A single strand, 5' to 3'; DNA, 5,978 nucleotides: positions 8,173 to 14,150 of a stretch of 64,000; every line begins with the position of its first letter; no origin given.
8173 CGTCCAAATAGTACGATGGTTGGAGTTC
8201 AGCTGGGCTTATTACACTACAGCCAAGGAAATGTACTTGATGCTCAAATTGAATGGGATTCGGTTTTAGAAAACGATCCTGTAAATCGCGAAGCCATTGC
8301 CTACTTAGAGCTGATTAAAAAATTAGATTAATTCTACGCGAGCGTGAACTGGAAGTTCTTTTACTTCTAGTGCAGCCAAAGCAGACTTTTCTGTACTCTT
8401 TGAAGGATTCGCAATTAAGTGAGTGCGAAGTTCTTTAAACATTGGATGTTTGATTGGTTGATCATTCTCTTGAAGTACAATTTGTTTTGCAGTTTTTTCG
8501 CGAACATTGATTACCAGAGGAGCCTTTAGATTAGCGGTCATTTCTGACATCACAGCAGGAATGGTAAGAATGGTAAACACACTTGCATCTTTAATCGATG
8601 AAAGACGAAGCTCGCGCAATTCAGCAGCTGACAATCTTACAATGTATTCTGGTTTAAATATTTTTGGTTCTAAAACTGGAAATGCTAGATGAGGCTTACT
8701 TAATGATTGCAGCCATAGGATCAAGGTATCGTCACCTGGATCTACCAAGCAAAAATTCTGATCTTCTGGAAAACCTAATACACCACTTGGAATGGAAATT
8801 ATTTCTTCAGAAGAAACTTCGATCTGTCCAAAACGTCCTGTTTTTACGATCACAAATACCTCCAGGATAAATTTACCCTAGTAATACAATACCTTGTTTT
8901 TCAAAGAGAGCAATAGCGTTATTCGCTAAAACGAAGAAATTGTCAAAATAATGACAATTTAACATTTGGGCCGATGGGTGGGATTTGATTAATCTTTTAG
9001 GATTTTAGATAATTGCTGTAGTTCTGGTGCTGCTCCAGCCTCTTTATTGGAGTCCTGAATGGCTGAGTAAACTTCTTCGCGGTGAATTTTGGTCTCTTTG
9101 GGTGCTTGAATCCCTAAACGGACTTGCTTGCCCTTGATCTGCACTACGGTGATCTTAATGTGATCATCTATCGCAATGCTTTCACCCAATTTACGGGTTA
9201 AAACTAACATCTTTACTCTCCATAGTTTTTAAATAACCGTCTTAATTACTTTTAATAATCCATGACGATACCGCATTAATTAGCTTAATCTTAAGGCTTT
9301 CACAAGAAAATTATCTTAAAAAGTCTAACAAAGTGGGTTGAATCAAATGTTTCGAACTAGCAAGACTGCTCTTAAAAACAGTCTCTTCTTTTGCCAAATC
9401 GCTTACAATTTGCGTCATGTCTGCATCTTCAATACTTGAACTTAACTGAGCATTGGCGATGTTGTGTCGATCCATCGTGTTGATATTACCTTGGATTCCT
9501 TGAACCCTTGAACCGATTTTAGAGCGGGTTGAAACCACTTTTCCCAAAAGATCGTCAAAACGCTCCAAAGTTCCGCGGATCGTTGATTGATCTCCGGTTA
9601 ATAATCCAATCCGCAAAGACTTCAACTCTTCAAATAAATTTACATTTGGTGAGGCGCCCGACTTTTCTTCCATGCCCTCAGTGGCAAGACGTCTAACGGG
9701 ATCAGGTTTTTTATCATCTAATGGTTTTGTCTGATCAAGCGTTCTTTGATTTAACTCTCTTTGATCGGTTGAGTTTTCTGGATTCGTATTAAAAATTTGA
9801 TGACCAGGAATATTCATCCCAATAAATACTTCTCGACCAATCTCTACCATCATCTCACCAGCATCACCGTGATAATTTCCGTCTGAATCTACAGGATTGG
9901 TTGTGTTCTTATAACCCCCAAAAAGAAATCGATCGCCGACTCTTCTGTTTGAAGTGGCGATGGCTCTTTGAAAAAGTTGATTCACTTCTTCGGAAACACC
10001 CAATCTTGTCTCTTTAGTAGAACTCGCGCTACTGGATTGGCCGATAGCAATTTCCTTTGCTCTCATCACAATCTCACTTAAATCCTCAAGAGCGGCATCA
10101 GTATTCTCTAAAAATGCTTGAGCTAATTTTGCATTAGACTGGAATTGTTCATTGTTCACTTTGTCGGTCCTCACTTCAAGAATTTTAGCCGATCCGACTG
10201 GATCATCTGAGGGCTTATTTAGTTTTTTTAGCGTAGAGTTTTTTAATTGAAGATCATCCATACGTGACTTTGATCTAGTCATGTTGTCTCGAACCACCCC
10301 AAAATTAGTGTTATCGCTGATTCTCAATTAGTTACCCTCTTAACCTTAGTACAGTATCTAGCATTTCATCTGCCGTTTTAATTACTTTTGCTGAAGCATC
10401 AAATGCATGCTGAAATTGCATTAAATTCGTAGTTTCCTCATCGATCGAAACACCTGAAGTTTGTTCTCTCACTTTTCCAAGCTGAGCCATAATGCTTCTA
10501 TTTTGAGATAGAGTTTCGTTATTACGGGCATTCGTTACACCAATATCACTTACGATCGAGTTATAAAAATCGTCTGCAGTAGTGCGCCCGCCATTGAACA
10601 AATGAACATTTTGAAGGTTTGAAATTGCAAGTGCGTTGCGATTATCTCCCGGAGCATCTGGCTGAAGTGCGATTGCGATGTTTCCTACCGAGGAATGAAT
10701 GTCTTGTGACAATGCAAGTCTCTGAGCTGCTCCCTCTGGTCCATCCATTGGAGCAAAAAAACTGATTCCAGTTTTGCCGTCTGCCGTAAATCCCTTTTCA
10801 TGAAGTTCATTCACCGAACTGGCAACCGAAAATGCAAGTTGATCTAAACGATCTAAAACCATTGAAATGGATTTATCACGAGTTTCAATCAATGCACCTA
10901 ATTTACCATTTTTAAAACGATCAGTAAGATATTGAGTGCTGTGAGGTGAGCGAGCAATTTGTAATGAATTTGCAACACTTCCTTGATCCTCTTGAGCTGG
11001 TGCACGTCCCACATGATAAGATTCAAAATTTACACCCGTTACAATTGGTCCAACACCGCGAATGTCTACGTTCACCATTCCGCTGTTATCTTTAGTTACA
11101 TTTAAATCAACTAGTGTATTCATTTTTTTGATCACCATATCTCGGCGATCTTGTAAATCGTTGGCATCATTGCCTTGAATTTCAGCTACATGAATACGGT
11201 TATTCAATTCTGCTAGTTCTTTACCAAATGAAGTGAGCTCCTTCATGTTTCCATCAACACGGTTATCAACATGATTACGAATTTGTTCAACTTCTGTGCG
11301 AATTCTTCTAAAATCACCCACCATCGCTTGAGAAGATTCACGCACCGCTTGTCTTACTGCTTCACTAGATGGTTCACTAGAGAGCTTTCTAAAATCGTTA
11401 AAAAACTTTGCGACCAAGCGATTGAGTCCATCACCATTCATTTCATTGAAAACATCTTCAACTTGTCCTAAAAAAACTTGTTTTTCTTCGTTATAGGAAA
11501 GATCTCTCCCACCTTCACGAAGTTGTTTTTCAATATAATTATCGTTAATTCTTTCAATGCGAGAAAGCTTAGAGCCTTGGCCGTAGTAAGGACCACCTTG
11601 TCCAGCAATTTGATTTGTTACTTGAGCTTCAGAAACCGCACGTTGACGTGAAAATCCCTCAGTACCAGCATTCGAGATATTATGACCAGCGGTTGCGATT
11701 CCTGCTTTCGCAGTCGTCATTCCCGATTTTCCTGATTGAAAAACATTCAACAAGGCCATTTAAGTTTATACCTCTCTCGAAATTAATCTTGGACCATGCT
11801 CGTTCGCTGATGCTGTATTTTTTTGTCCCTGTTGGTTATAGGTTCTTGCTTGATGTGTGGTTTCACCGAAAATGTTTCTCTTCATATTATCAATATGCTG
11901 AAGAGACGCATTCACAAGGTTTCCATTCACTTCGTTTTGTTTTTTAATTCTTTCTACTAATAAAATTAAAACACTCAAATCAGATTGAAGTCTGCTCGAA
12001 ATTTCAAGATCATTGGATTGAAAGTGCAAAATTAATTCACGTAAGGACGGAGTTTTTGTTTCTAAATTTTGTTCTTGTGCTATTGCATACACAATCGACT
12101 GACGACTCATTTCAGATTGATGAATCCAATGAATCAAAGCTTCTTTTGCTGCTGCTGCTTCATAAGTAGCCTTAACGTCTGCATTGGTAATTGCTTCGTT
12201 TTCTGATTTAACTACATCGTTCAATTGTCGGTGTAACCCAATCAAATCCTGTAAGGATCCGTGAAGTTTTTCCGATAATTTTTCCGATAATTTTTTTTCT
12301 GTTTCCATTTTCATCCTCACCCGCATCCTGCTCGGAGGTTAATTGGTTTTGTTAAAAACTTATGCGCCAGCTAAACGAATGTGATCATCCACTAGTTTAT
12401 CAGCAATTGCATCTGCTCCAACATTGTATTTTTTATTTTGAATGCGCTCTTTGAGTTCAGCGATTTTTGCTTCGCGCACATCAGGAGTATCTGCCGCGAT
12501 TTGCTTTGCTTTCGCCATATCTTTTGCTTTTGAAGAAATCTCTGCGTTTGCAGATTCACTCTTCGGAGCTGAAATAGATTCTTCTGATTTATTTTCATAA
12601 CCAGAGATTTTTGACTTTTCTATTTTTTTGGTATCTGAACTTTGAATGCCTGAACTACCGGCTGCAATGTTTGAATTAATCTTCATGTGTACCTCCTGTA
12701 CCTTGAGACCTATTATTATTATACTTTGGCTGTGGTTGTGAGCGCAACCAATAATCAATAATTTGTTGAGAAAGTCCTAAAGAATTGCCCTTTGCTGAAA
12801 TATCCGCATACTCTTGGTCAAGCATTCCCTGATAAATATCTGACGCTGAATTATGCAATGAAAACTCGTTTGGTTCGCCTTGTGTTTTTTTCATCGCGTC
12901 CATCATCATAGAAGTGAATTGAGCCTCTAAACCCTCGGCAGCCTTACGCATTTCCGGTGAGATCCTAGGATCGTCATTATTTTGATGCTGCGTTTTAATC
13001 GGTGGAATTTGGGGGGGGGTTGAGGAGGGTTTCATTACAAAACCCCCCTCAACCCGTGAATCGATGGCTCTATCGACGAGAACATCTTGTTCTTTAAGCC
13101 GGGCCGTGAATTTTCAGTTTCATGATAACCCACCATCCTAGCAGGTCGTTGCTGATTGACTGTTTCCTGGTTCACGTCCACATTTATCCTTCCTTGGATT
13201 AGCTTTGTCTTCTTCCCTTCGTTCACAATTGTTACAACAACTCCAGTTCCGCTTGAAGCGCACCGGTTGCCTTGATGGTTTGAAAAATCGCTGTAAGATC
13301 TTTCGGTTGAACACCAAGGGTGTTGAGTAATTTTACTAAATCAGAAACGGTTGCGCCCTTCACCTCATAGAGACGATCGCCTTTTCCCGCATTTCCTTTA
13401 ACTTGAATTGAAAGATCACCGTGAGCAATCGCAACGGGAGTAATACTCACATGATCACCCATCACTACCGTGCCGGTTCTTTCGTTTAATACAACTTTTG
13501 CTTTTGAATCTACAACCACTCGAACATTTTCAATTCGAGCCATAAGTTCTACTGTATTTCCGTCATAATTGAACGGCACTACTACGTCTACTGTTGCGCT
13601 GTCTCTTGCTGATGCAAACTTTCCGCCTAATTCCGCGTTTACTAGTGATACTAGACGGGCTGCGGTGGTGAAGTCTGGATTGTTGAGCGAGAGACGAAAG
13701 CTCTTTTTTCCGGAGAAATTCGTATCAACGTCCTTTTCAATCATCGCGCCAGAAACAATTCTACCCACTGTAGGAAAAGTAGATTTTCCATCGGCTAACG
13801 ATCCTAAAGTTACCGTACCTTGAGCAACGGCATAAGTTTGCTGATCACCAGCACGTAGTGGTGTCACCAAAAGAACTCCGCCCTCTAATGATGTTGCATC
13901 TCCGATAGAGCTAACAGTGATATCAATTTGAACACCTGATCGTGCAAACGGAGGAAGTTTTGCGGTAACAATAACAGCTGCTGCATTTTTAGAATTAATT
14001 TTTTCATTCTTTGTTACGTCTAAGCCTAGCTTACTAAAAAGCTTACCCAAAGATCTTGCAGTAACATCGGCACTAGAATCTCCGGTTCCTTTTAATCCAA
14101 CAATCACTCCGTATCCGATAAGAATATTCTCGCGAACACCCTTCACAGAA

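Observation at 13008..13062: Very stable hairpin burying the Shine-Dalgarno and AUG of the flgJ-like rod-binding gene, built on a G9/C9 homopolymer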

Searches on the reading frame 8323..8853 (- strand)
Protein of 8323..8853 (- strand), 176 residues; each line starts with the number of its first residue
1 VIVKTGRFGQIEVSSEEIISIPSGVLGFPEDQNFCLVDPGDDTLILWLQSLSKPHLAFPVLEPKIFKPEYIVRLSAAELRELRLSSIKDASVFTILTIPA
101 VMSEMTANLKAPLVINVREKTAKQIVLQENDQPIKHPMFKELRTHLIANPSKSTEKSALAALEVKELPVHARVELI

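Call 32: search_protein_families(library=pfam, proteins=[window:8323-8853:-], max_evalue=0.001)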
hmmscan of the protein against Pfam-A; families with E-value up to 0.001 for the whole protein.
window:8323-8853:- (176 aa): 1 family
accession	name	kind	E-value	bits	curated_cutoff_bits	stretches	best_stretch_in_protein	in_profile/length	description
PF02623.20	FliW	-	1.2e-35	122.4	25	1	19-138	1-122/122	FliW protein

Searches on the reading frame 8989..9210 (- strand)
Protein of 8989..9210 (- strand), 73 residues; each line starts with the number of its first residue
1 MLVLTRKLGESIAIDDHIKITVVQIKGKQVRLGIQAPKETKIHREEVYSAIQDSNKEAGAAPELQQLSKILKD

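Call 32: search_protein_families(library=pfam, proteins=[window:8989-9210:-], max_evalue=0.001)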
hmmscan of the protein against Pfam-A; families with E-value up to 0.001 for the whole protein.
window:8989-9210:- (73 aa): 1 family
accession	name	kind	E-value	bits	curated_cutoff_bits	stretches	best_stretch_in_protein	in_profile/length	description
PF02599.21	CsrA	-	9.5e-27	93.2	27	1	1-52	1-52/53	Global regulator protein family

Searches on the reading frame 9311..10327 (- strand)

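Call 32: search_protein_families(library=pfam, proteins=[window:9311-10327:-], max_evalue=0.001)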
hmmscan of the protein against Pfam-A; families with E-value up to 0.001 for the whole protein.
window:9311-10327:- (338 aa): 1 family
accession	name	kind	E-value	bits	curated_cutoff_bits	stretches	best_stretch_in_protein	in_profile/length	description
PF00669.25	Flagellin_N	-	6.2e-10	39.7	26.6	1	3-123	1-120/139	Bacterial flagellin N-terminal helical region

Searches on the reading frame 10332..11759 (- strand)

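Call 32: search_protein_families(library=pfam, proteins=[window:10332-11759:-], max_evalue=0.001)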
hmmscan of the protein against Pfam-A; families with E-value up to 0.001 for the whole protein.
window:10332-11759:- (475 aa): 2 families
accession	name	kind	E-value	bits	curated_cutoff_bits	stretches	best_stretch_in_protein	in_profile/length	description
PF22638.1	FlgK_D1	-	1.1e-52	179.4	28.6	1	97-335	1-233/233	Flagellar hook-associated protein FlgK helical domain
PF06429.18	Flg_bbr_C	-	1.1e-14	54.1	23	1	434-473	7-46/46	Flagellar basal body rod FlgEFG protein C-terminal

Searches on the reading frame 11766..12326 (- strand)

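Call 9: search_protein_families(library=pfam, proteins=[window:11766-12326:-], max_evalue=0.01)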
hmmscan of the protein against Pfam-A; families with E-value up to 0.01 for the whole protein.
window:11766-12326:- (186 aa): 1 family
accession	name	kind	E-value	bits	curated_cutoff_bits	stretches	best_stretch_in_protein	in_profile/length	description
PF05130.17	FlgN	-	7.7e-16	59.3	30.5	1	18-170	3-146/147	FlgN protein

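Call 10: search_protein_families(library=ncbifam, proteins=[window:11766-12326:-], max_evalue=0.01)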
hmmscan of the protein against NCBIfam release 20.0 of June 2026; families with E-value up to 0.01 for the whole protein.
window:11766-12326:- (186 aa): 0 families

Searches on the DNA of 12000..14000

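Call 18: search_rna_families(source=window, start=12000, end=14000, threshold=evalue, max_evalue=10)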
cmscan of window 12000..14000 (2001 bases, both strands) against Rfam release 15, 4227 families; matches with E-value up to 10: 5.
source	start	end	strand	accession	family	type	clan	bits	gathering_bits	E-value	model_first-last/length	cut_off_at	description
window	12497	12600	-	RF01871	MALAT1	Gene; lncRNA;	-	23.3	70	3.4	1-95/95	no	Metastasis associated lung adenocarcinoma transcript 1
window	12520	12589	+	RF02280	TtnuCD3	Gene; snRNA; snoRNA; CD-box;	-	21.9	70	4.2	1-72/72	no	Tetrahymena snoRNA TtnuCD3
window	13356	13442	-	RF00211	SNORD35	Gene; snRNA; snoRNA; CD-box;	CL00056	16.7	36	2.6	1-88/88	no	Small nucleolar RNA SNORD35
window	12674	12756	-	RF00301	snoZ256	Gene; snRNA; snoRNA; CD-box;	-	15.6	50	7.9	1-94/94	no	Small nucleolar RNA Z256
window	13729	13748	-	RF01308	sR58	Gene; snRNA; snoRNA; CD-box;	-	15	55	4.8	1-55/55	no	Small nucleolar RNA sR58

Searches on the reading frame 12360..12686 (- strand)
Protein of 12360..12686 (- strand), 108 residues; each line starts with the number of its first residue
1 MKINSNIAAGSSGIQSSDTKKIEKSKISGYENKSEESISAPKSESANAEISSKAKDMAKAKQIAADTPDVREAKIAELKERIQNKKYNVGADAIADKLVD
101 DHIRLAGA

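Call 9: search_protein_families(library=pfam, proteins=[window:12360-12686:-], max_evalue=0.01)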
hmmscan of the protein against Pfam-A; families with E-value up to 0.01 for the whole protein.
window:12360-12686:- (108 aa): 1 family
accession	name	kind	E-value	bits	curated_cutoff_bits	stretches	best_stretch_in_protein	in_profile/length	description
PF04316.19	FlgM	-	1.1e-15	58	25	1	49-100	4-55/55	Anti-sigma-28 factor, FlgM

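Call 10: search_protein_families(library=ncbifam, proteins=[window:12360-12686:-], max_evalue=0.01)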
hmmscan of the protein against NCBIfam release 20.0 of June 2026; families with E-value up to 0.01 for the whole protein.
window:12360-12686:- (108 aa): 1 family
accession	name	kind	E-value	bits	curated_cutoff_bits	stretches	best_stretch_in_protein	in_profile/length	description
TIGR03824.1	FlgM_jcvi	equivalog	4.3e-14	53.1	40.75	1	1-102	1-97/98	flagellar biosynthesis anti-sigma factor FlgM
